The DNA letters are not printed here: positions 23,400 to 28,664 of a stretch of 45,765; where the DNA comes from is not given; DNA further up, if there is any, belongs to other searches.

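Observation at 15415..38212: A 22.8-kb six-gene operon reads as a greatly enlarged type IV filament tip module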

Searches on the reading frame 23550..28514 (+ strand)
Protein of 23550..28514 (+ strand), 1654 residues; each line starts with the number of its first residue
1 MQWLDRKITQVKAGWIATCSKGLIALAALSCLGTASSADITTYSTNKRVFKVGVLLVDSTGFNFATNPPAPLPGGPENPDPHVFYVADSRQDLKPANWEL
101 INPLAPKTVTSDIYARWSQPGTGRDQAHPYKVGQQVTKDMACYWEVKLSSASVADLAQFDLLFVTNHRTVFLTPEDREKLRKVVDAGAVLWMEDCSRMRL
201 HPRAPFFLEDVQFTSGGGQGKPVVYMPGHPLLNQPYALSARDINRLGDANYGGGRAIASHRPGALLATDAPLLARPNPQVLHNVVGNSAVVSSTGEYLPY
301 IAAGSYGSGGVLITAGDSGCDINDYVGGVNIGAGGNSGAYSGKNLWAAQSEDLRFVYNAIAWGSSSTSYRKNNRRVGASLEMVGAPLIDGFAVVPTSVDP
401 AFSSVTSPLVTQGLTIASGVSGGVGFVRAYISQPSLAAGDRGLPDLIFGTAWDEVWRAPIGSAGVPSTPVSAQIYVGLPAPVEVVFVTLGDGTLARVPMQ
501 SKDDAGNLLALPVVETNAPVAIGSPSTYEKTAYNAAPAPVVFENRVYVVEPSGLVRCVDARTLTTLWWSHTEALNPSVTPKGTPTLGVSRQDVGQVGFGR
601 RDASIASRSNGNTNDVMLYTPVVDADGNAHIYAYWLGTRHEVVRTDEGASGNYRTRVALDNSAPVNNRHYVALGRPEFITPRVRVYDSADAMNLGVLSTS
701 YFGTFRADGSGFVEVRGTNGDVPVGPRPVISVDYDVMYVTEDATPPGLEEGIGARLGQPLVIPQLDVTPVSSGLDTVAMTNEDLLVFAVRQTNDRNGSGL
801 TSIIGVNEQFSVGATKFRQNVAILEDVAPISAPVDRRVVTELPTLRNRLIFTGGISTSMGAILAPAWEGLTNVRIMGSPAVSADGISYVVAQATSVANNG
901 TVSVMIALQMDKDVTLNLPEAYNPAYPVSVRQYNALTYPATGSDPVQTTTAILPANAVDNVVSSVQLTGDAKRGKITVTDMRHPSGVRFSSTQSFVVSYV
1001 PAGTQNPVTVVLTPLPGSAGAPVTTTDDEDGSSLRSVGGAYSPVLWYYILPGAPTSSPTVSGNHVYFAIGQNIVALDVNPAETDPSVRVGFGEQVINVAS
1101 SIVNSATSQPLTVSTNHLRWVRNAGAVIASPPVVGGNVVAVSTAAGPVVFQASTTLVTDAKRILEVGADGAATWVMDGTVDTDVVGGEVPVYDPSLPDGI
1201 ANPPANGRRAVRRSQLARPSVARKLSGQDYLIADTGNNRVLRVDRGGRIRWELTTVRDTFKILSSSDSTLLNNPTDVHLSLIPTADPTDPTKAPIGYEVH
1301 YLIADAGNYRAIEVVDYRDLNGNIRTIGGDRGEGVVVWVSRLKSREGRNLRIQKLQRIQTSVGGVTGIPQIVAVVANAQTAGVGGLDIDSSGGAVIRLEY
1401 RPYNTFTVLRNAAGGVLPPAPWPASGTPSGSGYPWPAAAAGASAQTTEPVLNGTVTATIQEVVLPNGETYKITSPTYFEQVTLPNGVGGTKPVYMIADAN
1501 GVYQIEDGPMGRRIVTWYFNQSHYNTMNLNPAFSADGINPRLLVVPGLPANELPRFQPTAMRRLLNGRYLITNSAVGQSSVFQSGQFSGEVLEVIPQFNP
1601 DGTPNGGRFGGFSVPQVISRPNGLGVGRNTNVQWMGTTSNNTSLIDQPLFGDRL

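Call 4: search_protein_families(library=pfam, proteins=[window:23550-28514:+], max_evalue=1)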
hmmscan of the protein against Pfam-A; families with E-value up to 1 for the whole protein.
window:23550-28514:+ (1654 aa): 1 family
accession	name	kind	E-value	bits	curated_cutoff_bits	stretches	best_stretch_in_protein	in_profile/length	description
PF13709.12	DUF4159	-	0.0047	16.9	25.9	1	151-201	44-95/202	Domain of unknown function (DUF4159)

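Call 5: search_protein_families(library=ncbifam, proteins=[window:23550-28514:+], max_evalue=1)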
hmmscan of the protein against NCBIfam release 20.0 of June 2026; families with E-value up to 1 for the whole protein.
window:23550-28514:+ (1654 aa): 0 families

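Call 33: search_solved_structures(query=window:23550-28511:+, max_evalue=1)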
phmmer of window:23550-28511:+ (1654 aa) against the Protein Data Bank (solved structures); distinct sequences matched with E-value up to 1: 0.

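Call 40: search_solved_structures(query=A3, max_evalue=1)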
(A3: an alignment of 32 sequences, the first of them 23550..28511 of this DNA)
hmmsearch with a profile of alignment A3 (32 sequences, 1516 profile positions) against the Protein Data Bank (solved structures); distinct sequences matched with E-value up to 1: 61 (the best 60 are shown).
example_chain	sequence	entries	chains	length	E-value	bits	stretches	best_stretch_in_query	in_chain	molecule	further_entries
6tjh_A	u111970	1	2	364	1.7e-13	52.5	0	488-517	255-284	Cake9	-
6tji_A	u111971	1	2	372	1.7e-13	52.5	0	493-526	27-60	Cake10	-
6tjg_A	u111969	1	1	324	4.5e-12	47.8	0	494-527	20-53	Cake8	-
6tjf_A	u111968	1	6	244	4.6e-09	37.8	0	494-527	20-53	Cake6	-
8orr_AAA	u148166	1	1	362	3.6e-08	34.9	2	486-548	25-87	Outer membrane protein assembly factor BamB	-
6tje_A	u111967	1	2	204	1.9e-07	32.5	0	494-526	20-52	Cake5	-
2yh3_A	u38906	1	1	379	3.9e-07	31.4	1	465-526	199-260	LIPOPROTEIN YFGL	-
3prw_A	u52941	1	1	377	4.1e-07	31.3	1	465-525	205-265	Lipoprotein yfgL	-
5ayw_B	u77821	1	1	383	4.6e-07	31.2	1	465-525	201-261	Outer membrane protein assembly factor BamB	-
3q54_A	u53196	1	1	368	5e-07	31.1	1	465-526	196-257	Outer membrane assembly lipoprotein YfgL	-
3q7m_A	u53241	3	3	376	5e-07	31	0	465-525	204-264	Lipoprotein yfgL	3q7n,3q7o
7nri_B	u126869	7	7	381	5.1e-07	31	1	465-526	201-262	Outer membrane protein assembly factor BamB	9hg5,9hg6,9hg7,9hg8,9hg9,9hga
6lyq_B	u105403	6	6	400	5.9e-07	30.8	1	465-526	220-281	Outer membrane protein assembly factor BamB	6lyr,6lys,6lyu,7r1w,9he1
8spr_B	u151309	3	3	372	6.1e-07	30.8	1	465-525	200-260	Outer membrane protein assembly factor BamB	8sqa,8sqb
5ljo_B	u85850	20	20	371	6.1e-07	30.8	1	465-525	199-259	Outer membrane protein assembly factor BamB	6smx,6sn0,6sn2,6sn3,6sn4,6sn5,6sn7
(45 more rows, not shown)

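Call 45: search_protein_families(library=pfam, alignment_id=A5, max_evalue=0.05)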
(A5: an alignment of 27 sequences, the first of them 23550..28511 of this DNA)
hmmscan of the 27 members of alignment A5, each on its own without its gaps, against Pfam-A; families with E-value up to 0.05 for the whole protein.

A. member 1, window:23550-28511:+ (1654 aa): 1 family
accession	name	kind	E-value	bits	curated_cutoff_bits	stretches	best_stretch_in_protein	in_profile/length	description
PF13709.12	DUF4159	-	0.0047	16.9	25.9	1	151-201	44-95/202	Domain of unknown function (DUF4159)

B. families by the number of members that match (of 27 scanned): 10 families
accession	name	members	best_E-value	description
PF13709.12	DUF4159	26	2e-08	Domain of unknown function (DUF4159)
PF13360.13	PQQ_2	9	2.5e-08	Outer membrane protein assembly factor BamB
PF01436.27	NHL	7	0.00015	NHL repeat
PF13570.13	Beta-prop_ACSF4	4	0.00088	Beta-alanine-activating enzyme, beta-propeller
PF01011.28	PQQ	2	1e-05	Glucose/ethanol/alcohol dehydrogenase, beta-propeller domain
PF22369.2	GLMA_2nd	2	0.0079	GLMA-like, second domain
PF14258.12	DUF4350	1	0.003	Domain of unknown function (DUF4350)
PF09343.15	DUF2460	1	0.0099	Conserved hypothetical protein 2217 (DUF2460)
PF05949.17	DUF881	1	0.03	Bacterial protein of unknown function (DUF881)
PF06283.17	ThuA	1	0.04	Trehalose utilisation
